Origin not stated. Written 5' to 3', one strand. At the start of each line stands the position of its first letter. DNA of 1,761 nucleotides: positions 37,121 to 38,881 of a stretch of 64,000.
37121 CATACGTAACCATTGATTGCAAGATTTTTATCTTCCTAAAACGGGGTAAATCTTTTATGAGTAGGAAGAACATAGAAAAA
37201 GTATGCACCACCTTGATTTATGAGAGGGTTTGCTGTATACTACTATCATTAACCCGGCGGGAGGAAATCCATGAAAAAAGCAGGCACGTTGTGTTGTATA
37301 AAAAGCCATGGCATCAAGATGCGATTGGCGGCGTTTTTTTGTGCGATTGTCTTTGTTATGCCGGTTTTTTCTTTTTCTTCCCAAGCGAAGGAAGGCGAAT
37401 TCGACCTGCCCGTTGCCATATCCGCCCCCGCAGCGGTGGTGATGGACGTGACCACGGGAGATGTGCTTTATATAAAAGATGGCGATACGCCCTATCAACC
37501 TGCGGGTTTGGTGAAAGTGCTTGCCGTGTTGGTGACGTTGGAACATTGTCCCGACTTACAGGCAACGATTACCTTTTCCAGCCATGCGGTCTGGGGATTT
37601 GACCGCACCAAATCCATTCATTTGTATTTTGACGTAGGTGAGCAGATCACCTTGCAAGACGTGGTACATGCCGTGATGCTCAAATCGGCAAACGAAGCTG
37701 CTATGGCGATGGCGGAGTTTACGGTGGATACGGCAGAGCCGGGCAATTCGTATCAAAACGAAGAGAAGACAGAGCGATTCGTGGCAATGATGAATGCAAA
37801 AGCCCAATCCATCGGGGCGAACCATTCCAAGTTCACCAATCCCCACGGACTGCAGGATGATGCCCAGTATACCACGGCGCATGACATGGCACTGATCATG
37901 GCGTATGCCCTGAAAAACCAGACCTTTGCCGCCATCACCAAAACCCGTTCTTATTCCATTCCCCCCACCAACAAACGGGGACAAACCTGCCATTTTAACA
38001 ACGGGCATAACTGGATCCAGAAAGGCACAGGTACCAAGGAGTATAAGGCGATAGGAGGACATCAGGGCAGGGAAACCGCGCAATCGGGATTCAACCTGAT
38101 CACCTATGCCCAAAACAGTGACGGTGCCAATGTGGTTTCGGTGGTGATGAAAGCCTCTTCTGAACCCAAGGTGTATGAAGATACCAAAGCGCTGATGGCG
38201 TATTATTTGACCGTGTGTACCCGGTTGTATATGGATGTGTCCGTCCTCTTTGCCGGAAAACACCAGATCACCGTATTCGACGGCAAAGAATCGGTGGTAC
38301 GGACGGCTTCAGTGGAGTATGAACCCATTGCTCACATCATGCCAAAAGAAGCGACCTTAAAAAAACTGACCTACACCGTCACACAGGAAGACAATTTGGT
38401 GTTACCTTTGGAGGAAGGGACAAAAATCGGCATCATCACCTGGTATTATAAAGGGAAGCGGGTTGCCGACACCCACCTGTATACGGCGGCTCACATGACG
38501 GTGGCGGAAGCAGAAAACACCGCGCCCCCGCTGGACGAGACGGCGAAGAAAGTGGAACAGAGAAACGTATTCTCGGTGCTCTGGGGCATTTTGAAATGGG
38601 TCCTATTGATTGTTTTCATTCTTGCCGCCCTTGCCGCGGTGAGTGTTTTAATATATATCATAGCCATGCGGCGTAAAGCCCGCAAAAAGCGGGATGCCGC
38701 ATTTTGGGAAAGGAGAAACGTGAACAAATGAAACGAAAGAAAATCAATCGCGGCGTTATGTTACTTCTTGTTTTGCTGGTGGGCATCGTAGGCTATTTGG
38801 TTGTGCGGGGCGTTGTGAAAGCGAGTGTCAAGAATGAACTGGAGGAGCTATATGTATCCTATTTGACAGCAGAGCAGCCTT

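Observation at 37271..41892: Operon led by a catalytically disabled DD-carboxypeptidase homologue, coupled to an ABC-2 exporter with a giant extracytoplasmic domain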

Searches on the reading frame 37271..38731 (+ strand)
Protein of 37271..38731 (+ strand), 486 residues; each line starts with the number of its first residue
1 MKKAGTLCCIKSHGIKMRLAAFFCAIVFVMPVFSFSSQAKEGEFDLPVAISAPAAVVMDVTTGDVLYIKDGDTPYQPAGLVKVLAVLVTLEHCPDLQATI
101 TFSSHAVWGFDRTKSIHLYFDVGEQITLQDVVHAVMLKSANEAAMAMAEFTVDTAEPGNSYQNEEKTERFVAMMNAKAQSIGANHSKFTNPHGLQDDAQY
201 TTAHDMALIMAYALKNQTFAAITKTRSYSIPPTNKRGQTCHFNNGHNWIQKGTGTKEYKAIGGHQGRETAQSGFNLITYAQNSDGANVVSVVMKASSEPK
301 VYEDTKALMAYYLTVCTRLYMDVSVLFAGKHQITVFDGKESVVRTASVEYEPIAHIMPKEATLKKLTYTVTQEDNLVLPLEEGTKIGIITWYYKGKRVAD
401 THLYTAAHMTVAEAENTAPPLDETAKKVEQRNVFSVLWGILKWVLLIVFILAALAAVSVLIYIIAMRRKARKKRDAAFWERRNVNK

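Call 3: search_protein_families(library=pfam, proteins=[window:37271-38731:+], max_evalue=0.1)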
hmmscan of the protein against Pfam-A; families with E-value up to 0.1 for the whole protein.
window:37271-38731:+ (486 aa): 3 families
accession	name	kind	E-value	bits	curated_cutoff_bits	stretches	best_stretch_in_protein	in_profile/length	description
PF00768.25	Peptidase_S11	-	9.2e-37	127.2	27.6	1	49-296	9-238/239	D-alanyl-D-alanine carboxypeptidase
PF07943.18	PBP5_C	-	2.3e-05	24.9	21.2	1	325-407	6-87/91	Penicillin-binding protein 5, C-terminal domain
PF13354.11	Beta-lactamase2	-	6.6e-05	22.8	22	1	56-211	3-144/214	Beta-lactamase enzyme family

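Call 4: search_protein_families(library=ncbifam, proteins=[window:37271-38731:+], max_evalue=0.1)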
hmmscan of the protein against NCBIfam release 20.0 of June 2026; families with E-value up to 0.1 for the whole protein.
window:37271-38731:+ (486 aa): 9 families
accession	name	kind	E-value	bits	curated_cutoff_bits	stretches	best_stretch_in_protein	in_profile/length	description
NF000471.1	vanY_of_D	exception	1.3e-26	93.7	625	1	43-301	90-341/354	transpeptidase-like D-Ala-D-Ala carboxypeptidase VanY-D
NF008489.0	PRK11397.1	equivalog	6.4e-24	84.4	610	1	22-407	7-370/389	serine-type D-Ala-D-Ala carboxypeptidase DacD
NF007445.0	PRK10001.1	equivalog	4.3e-21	75.2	765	1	23-403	14-368/400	serine-type D-Ala-D-Ala carboxypeptidase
NF038273.1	strep_PBP3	exception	7.8e-19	68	490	1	27-412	7-385/407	D-alanyl-D-alanine carboxypeptidase PBP3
NF008059.0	PRK10793.1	equivalog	8.9e-19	67.5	694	1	49-403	43-375/403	D-alanyl-D-alanine carboxypeptidase DacA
NF008668.0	PRK11669.1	equivalog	1e-14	54.4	294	1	19-227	7-202/316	D-alanyl-D-alanine endopeptidase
NF038258.2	PBP4_Staph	exception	4.7e-13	48.7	500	1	52-343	40-326/366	penicillin-binding protein PBP4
TIGR04561.1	membra_charge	hypoth_equivalog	0.044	14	30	1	443-474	15-44/82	TIGR04561 family membrane protein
TIGR03920.1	T7SS_EccD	equivalog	0.096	11.5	94.95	1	389-467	161-243/455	type VII secretion integral membrane protein EccD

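Call 5: search_solved_structures(query=window:37271-38731:+, show_alignments=3)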
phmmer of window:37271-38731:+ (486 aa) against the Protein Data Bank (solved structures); distinct sequences matched with E-value up to 0.001: 35.
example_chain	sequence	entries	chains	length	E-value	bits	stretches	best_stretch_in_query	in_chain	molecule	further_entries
3mfd_A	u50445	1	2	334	5e-25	91.1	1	48-230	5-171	D-alanyl-D-alanine carboxypeptidase dacB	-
3a3j_A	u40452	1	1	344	2.5e-21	79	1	47-404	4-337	PBP5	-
5tr7_A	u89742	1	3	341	3e-21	78.7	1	50-401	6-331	D-alanyl-D-alanine carboxypeptidase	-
1es4_A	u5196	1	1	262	5.1e-19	71.4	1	50-311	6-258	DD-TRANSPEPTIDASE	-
1esi_A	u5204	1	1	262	2.2e-18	69.3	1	50-311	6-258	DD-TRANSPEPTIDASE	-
4k91_A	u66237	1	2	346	3.4e-18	68.6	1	46-391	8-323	D-ala-D-ala-carboxypeptidase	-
1skf_A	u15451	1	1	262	6.5e-18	67.7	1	50-311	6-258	D-ALANYL-D-ALANINE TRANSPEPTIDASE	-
1es3_A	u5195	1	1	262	6.7e-18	67.7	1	50-311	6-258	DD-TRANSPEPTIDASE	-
1es5_A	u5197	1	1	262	7.8e-18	67.5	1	50-311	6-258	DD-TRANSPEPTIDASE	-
6osu_A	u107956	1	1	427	1.4e-17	66.6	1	48-211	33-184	D-alanyl-D-alanine carboxypeptidase (Penicillin binding protein) family protein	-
1es2_A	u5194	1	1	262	1.8e-17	66.3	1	50-311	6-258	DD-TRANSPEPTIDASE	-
1j9m_A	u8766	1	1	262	4.7e-17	64.9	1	50-311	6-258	DD-transpeptidase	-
3it9_A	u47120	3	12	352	2.8e-16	62.3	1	49-402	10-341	D-alanyl-D-alanine carboxypeptidase dacC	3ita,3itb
5fsr_A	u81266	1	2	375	2.2e-12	49.5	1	47-405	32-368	D-ALANYL-D-ALANINE CARBOXYPEPTIDASE DACD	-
1nzo_A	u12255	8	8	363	3.5e-12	48.8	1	50-401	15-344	Penicillin-binding protein 5 | D-alanyl-D-alanine carboxypeptidase dacA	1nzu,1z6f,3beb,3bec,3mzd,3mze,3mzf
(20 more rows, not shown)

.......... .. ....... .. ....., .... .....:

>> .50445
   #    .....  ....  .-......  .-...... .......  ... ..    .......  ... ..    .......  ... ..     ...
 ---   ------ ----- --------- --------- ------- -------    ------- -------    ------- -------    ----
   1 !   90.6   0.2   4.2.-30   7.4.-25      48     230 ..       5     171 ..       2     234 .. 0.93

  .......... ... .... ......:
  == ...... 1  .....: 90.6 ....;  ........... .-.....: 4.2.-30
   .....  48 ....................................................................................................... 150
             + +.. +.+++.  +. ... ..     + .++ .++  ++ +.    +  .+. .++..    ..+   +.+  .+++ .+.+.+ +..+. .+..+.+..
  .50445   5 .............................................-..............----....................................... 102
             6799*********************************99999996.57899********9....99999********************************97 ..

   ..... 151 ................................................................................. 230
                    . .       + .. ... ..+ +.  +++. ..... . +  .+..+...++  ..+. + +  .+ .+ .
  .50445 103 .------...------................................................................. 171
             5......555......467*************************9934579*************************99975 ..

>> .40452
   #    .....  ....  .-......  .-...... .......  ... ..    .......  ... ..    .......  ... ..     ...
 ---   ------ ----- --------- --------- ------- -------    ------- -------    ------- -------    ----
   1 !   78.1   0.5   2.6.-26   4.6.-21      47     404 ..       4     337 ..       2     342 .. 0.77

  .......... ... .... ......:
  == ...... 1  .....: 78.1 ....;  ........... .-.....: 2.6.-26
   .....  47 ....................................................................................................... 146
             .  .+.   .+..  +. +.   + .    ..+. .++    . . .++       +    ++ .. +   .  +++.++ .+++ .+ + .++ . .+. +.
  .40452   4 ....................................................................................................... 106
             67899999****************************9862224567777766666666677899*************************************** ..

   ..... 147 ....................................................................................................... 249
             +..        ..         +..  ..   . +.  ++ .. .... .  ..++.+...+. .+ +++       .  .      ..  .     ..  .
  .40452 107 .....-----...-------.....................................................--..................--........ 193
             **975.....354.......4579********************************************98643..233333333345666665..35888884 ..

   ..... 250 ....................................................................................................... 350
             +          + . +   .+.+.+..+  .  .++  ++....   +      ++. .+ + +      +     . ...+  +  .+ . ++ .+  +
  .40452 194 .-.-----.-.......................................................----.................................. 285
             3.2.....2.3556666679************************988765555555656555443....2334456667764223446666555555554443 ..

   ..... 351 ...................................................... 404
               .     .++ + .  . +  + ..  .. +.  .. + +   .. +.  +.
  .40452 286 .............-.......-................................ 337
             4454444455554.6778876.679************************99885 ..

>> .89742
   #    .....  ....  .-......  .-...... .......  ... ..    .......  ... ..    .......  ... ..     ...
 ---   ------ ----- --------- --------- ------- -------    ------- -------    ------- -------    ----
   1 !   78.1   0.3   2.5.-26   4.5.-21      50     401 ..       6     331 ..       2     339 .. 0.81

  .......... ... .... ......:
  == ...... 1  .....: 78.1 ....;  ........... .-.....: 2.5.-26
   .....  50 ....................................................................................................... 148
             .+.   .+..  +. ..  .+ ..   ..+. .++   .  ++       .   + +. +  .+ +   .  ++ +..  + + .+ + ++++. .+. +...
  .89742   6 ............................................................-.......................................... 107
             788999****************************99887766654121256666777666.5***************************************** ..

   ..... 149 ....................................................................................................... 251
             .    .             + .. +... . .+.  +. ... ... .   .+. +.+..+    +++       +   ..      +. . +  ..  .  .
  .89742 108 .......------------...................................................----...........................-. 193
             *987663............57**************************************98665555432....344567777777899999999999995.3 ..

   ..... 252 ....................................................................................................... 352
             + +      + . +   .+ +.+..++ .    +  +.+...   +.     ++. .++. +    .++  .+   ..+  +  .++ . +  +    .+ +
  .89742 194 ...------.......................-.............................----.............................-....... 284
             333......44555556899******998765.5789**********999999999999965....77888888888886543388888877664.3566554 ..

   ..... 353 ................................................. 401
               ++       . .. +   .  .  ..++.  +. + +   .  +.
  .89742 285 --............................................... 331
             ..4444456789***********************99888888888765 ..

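Call 8: find_homologous_proteins(query=window:37271-38731:+, max_evalue=1e-10)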
Query window:37271-38731:+ (486 aa): 564 proteins with E <= 1e-10 among 8000 candidates; the best 120 are listed.
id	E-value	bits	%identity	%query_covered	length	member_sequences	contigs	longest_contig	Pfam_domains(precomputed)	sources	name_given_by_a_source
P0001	0.0e+0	1097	100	100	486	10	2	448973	PF13354.13,PF07943.19,PF00768.26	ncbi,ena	-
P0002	2.8e-193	661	63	96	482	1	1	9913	PF13354.13,PF00768.26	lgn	-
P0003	1.5e-177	609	59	94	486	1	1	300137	PF00768.26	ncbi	-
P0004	2.6e-56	209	34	78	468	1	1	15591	PF07943.19,PF00768.26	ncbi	-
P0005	1.9e-50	190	35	79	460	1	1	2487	PF13354.13,PF02113.21,PF00768.26,PF00905.28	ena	-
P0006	1.4e-48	184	32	91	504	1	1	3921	PF00768.26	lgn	-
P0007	3.4e-48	182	34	77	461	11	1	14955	PF13354.13,PF02113.21,PF00768.26,PF00905.28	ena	-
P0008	1.2e-47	181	32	82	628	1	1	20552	PF13354.13,PF02113.21,PF00768.26,PF00905.28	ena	-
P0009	4.1e-46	176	38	61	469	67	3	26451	PF13354.13,PF00768.26,PF00905.28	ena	-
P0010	1.1e-45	174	34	73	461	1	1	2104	PF13354.13,PF02113.21,PF00768.26,PF00905.28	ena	-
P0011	1.4e-45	174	34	73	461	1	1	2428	PF13354.13,PF02113.21,PF00768.26,PF00905.28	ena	-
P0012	1.5e-45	174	32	79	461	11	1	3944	PF13354.13,PF07943.19,PF00768.26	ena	-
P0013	1.5e-45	174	37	69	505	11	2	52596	PF13354.13,PF02113.21,PF00768.26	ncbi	-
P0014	1.8e-45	173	32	97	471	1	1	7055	PF13354.13,PF00768.26,PF00905.28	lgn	-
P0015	3.6e-45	172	39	60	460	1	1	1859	PF13354.13,PF02113.21,PF00768.26,PF00905.28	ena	-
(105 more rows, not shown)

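Call 10: find_encoding_contigs(protein=P0003, flank=8000, max_places=3)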
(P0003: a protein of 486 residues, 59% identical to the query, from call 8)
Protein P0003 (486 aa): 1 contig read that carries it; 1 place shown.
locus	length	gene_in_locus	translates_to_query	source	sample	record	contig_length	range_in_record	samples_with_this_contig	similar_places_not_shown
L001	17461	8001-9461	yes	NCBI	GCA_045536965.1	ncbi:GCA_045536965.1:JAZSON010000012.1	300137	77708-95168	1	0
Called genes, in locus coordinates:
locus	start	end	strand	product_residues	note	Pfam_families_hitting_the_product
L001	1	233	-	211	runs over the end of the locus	PF02223:Thymidylate_kin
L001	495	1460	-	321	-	PF10988:DUF2807 (weak), PF13349:DUF4097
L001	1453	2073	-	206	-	PF22564:HAAS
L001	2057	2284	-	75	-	PF03551:PadR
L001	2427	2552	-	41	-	-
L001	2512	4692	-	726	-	PF16126:DUF4838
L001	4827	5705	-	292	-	PF02311:AraC_binding, PF12833:HTH_18, PF00165:HTH_AraC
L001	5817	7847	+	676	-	PF00400:WD40 (faint)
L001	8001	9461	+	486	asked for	PF00768:Peptidase_S11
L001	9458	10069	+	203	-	-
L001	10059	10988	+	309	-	PF00005:ABC_tran, PF13304:AAA_21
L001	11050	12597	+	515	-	PF12679:ABC2_membrane_2, PF10920:DUF2705, PF12730:ABC2_membrane_4 (weak)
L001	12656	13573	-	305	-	PF01261:AP_endonuc_2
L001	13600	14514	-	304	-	PF01261:AP_endonuc_2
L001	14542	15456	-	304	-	PF01261:AP_endonuc_2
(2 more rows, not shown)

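Call 11: find_encoding_contigs(protein=P0002, flank=8000, max_places=3)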
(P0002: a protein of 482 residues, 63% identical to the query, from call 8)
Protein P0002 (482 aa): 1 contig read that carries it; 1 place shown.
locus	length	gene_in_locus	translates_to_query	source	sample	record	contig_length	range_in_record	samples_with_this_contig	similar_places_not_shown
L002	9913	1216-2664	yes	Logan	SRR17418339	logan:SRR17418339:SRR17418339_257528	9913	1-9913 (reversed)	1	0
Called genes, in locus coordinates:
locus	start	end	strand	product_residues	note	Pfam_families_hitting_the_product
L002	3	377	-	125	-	?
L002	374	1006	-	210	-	PF01712:dNK (faint), PF02223:Thymidylate_kin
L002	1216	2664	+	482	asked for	PF00768:Peptidase_S11, PF13354:Beta-lactamase2 (weak)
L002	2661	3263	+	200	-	-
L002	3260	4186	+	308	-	PF00005:ABC_tran, PF13304:AAA_21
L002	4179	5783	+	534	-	PF12679:ABC2_membrane_2, PF12698:ABC2_membrane_3, PF10920:DUF2705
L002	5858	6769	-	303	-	PF01261:AP_endonuc_2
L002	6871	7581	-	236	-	PF19845:DUF6320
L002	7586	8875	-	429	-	-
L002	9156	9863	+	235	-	PF01138:RNase_PH, PF03725:RNase_PH_C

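Call 12: find_encoding_contigs(protein=P0001, flank=8000, max_places=4)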
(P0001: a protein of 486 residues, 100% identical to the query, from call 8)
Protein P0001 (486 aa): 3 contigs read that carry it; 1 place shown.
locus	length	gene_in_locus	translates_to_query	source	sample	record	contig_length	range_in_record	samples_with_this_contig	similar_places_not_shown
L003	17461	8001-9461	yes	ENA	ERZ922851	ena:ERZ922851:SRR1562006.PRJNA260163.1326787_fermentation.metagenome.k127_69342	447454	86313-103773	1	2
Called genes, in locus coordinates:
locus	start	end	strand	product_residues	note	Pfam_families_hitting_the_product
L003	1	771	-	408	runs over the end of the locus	PF18975:DUF5711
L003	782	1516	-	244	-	PF01416:PseudoU_synth_1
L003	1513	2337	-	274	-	PF02361:CbiQ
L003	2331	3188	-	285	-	PF00005:ABC_tran, PF02463:SMC_N (weak), PF13304:AAA_21 (weak)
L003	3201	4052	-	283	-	PF00005:ABC_tran, PF02463:SMC_N, PF13304:AAA_21 (faint)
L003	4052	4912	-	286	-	PF10672:Methyltrans_SAM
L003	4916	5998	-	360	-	PF05673:DUF815 (faint), PF06068:TIP49 (faint), PF01078:Mg_chelatase (faint), PF05496:RuvB_N, PF00004:AAA, PF07728:AAA_5, PF17864:AAA_lid_4, PF05491:WHD_RuvB, +1 more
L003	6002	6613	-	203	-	PF01330:RuvA_N, PF14520:HHH_5, PF07499:RuvA_C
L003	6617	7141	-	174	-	PF02075:RuvC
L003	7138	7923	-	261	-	PF01712:dNK (weak), PF02223:Thymidylate_kin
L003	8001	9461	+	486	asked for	PF00768:Peptidase_S11, PF13354:Beta-lactamase2 (weak), PF07943:PBP5_C (faint)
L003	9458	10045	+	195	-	-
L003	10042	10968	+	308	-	PF00005:ABC_tran, PF13304:AAA_21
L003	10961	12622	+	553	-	PF12679:ABC2_membrane_2, PF10920:DUF2705, PF12730:ABC2_membrane_4 (weak)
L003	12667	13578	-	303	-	PF01261:AP_endonuc_2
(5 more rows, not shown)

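Call 19: list_cluster_members(proteins=[P0001, P0003, P0004])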
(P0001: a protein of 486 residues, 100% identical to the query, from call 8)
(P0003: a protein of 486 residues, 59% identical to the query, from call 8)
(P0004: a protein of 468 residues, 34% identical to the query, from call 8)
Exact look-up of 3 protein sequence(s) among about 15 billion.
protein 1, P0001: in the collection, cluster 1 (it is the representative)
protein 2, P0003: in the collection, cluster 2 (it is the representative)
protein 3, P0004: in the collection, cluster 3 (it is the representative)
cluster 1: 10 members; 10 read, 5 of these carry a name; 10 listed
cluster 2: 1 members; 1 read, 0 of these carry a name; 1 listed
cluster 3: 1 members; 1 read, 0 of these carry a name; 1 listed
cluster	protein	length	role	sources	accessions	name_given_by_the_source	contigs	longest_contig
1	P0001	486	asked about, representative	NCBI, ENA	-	-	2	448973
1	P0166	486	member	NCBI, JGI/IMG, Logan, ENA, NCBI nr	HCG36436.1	MAG TPA: hypothetical protein DER23_08840 [Clostridiales bacterium] | D-alanyl-D-alanine carboxypeptidase | hypothetical protein [Clostridiales bacterium]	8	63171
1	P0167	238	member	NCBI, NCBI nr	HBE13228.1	MAG TPA: hypothetical protein DCY74_03555, partial [Clostridiales bacterium] | hypothetical protein [Clostridiales bacterium]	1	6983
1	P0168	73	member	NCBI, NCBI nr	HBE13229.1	MAG TPA: D-alanyl-D-alanine carboxypeptidase, partial [Clostridiales bacterium] | D-alanyl-D-alanine carboxypeptidase [Clostridiales bacterium]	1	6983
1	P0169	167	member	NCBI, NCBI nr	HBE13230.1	MAG TPA: hypothetical protein DCY74_03565, partial [Clostridiales bacterium] | hypothetical protein [Clostridiales bacterium]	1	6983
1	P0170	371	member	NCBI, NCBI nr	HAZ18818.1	MAG TPA: hypothetical protein DCY75_01430, partial [Clostridiales bacterium] | hypothetical protein [Clostridiales bacterium]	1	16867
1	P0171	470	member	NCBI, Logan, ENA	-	-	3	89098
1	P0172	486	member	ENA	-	-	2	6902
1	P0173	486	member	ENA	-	-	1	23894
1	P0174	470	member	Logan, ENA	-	-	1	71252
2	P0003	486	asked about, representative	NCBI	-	-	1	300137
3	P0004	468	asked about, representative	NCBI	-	-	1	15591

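Call 39: search_protein_families(library=padloc, proteins=[window:37271-38731:+], max_evalue=0.001)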
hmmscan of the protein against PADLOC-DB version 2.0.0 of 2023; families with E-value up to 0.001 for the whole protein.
window:37271-38731:+ (486 aa): 0 families

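Call 46: find_encoding_contigs(protein=P0004, flank=7000, max_places=2)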
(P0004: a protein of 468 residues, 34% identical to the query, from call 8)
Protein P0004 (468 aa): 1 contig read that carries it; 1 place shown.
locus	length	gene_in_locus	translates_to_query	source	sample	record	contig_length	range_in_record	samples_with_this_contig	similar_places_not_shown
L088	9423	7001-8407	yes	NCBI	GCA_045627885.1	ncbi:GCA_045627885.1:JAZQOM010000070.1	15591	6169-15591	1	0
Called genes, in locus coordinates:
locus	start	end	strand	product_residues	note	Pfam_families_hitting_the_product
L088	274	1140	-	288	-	PF02517:Rce1-like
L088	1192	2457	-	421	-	PF12897:Asp_aminotransf, PF00155:Aminotran_1_2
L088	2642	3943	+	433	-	PF21760:SecD_1st, PF22599:SecDF_P1_head, PF02355:SecD_SecF_C, PF03176:MMPL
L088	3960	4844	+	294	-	PF02355:SecD_SecF_C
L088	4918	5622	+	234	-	PF07505:DUF5131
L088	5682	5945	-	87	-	PF01084:Ribosomal_S18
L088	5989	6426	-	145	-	PF00436:SSB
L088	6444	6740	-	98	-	PF01250:Ribosomal_S6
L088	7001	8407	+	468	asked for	PF00768:Peptidase_S11, PF07943:PBP5_C (weak)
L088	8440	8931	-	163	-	PF00588:SpoU_methylase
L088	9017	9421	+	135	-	?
